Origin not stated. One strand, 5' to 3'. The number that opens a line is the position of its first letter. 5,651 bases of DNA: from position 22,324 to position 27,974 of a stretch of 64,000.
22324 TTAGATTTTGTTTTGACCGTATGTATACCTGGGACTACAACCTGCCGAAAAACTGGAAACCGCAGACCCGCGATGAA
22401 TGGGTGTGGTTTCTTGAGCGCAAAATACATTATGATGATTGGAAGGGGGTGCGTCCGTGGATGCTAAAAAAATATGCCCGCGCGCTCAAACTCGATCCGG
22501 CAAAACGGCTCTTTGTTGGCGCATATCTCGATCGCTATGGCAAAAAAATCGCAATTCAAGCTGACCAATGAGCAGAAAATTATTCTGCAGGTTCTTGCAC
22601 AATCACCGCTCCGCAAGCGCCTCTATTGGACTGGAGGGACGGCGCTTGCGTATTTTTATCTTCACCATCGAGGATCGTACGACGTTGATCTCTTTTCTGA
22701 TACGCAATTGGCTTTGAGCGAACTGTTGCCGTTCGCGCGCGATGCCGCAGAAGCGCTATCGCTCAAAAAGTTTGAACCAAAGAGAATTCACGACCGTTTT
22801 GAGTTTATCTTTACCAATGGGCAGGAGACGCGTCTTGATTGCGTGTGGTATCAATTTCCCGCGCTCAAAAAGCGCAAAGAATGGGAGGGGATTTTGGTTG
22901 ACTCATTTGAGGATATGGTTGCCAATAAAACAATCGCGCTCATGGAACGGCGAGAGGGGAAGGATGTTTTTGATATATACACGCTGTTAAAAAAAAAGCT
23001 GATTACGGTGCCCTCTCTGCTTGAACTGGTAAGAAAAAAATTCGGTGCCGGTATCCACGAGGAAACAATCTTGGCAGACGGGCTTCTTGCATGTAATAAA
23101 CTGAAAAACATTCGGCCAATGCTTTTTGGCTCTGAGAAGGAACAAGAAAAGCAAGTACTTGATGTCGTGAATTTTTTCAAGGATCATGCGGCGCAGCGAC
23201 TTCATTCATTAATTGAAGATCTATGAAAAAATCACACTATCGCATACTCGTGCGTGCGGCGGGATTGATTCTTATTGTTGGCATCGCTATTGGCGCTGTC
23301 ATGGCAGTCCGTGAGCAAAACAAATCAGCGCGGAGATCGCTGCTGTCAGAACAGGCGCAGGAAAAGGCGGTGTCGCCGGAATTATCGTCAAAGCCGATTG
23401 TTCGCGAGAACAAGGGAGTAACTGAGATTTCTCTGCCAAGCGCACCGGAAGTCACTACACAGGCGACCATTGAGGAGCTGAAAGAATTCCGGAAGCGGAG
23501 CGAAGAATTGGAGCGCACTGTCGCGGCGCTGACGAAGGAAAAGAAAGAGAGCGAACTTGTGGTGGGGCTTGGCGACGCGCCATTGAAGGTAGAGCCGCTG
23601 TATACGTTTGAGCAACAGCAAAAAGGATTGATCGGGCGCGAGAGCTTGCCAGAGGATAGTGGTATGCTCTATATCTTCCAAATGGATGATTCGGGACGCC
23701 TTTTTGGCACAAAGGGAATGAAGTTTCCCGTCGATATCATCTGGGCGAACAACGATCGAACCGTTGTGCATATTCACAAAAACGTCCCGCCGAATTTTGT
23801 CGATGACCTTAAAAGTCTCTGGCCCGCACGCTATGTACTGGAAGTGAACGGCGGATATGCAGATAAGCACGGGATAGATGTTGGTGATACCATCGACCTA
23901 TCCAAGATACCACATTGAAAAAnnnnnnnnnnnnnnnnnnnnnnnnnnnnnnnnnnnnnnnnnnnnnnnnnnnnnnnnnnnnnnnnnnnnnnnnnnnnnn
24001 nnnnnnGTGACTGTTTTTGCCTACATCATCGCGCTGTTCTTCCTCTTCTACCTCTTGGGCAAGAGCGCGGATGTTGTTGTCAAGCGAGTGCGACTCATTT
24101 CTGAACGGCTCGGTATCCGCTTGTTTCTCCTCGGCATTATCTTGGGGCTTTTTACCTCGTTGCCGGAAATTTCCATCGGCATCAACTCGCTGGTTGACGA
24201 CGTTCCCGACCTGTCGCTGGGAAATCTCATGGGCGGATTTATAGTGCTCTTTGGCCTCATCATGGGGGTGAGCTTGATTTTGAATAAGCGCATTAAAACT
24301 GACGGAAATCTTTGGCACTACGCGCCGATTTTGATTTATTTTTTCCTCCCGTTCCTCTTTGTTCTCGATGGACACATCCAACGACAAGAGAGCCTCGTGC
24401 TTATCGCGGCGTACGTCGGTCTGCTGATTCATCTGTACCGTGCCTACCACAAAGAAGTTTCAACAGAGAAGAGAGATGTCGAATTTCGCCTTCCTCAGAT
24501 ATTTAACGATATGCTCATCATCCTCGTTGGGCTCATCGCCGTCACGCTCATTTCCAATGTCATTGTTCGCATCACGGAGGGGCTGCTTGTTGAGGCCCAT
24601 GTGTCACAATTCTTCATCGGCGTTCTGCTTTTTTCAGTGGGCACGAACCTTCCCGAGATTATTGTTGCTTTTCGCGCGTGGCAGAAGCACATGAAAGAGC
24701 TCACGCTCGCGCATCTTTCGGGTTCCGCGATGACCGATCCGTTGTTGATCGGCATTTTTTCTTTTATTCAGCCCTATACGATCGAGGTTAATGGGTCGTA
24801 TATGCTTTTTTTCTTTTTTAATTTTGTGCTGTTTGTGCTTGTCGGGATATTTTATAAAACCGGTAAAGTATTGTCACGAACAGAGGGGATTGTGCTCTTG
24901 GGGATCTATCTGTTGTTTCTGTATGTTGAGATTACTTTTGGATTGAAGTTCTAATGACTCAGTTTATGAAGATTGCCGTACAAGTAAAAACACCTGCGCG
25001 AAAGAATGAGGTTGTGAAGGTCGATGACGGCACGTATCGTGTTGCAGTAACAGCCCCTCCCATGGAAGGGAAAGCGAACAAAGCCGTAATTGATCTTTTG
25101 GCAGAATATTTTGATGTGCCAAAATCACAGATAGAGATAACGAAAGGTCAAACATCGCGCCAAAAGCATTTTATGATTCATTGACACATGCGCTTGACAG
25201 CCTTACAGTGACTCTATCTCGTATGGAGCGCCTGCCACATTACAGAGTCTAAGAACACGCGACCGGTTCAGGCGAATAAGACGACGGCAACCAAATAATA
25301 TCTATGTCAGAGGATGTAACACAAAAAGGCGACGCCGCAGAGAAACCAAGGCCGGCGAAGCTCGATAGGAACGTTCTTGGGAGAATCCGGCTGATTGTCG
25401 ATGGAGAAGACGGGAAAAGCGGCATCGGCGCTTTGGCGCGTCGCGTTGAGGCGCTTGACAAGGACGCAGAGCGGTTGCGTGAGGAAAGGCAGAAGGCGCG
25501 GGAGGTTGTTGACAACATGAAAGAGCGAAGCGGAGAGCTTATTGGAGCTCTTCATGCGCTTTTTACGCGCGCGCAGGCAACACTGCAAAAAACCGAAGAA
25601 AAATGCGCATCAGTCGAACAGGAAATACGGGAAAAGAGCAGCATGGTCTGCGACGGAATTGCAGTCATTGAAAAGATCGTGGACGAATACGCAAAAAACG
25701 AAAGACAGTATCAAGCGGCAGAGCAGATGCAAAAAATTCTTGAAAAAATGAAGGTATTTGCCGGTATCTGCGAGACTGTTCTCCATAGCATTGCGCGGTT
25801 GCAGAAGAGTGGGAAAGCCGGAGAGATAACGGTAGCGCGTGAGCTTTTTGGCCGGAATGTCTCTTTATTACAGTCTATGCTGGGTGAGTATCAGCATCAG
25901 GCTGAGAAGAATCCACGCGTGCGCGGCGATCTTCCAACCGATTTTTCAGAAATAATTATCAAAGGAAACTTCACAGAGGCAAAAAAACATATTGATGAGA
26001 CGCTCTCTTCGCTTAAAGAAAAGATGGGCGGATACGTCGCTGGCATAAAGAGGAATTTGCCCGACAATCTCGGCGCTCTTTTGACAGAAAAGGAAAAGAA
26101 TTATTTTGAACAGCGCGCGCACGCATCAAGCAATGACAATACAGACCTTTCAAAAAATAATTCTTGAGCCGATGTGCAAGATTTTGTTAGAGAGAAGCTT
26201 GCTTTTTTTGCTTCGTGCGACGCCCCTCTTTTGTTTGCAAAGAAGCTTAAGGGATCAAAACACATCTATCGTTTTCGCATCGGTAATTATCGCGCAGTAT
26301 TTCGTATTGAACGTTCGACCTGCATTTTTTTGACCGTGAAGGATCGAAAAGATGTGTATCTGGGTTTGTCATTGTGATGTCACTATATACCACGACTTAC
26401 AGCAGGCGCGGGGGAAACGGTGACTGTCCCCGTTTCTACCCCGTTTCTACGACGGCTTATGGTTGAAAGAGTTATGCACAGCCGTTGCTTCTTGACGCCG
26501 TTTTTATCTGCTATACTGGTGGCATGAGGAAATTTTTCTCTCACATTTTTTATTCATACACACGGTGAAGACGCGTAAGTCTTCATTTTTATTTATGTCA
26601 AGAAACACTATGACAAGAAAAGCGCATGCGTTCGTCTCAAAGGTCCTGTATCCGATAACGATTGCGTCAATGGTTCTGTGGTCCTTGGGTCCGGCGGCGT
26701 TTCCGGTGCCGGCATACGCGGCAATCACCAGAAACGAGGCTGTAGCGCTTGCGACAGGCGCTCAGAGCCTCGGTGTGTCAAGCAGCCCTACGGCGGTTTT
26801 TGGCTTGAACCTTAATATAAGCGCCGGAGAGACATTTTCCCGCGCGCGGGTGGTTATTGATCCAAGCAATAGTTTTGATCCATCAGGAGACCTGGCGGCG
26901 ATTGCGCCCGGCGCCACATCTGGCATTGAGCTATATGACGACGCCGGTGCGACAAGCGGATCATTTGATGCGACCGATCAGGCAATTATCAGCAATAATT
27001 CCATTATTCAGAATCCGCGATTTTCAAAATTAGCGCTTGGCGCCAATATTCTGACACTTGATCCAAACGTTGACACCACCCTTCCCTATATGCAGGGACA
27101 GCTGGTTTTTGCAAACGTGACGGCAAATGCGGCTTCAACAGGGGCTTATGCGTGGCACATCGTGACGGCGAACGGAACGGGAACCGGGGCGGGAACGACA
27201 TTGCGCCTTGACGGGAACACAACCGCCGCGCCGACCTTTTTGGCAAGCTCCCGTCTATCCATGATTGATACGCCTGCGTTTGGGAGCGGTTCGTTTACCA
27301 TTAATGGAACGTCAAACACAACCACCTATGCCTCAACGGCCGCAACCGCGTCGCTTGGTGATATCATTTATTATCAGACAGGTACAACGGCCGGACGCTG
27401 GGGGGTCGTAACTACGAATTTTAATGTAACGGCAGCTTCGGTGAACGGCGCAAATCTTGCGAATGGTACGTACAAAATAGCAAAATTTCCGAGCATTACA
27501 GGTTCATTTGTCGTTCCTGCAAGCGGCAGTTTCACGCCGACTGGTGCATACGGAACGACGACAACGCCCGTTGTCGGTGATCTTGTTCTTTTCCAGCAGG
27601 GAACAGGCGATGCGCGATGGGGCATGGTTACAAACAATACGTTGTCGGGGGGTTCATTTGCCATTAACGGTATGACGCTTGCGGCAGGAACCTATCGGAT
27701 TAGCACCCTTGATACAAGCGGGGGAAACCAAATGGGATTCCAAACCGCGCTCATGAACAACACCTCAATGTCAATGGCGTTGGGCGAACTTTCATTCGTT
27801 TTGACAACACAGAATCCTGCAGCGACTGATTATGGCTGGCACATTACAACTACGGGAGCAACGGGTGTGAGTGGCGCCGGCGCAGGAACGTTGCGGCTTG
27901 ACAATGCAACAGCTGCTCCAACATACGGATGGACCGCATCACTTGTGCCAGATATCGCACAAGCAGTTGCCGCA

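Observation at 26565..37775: Giant 3.7-k-aa peptidoglycan-anchored surface protein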

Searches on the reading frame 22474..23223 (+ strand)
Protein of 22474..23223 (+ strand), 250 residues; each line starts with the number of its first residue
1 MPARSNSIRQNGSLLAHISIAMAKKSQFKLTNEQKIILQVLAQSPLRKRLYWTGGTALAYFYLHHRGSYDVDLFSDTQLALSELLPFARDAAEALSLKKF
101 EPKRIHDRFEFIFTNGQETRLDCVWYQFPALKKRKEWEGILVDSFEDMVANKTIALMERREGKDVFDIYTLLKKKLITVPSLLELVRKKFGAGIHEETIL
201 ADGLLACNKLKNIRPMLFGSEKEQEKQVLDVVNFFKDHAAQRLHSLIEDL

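Call 11: search_protein_families(library=pfam, proteins=[window:22474-23223:+], max_evalue=0.001)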
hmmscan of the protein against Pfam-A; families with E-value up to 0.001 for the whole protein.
window:22474-23223:+ (250 aa): 1 family
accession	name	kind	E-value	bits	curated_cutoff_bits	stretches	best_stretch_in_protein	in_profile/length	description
PF08843.17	AbiEii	-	1.1e-16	62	22.5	1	37-215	2-199/238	Nucleotidyl transferase AbiEii toxin, Type IV TA system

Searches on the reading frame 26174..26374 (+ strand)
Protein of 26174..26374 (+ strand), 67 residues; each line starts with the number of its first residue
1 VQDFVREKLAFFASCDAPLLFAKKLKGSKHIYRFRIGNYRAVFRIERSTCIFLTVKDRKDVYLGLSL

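Call 86: search_protein_families(library=pfam, proteins=[window:26174-26374:+], max_evalue=0.01)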
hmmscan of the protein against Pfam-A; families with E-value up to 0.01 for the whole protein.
window:26174-26374:+ (67 aa): 1 family
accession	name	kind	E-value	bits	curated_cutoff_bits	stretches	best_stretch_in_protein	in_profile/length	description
PF05016.21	ParE_toxin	-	1.8e-05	25.7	23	1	11-62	32-89/89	ParE toxin of type II toxin-antitoxin system, parDE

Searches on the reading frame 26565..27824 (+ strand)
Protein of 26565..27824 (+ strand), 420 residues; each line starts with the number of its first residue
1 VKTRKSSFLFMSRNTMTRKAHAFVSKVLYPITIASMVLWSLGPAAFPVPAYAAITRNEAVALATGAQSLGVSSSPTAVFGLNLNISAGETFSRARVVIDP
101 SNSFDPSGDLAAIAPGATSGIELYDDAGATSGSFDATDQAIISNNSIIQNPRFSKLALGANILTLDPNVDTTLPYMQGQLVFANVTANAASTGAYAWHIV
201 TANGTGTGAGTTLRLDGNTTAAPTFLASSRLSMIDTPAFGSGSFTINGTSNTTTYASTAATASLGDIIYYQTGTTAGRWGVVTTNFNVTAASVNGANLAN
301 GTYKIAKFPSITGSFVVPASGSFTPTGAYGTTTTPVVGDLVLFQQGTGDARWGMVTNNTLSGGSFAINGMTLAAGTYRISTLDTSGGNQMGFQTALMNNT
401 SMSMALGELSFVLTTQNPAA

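Call 12: search_protein_families(library=pfam, proteins=[window:26565-27824:+], max_evalue=1)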
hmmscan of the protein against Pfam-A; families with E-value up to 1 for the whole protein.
window:26565-27824:+ (420 aa): 0 families
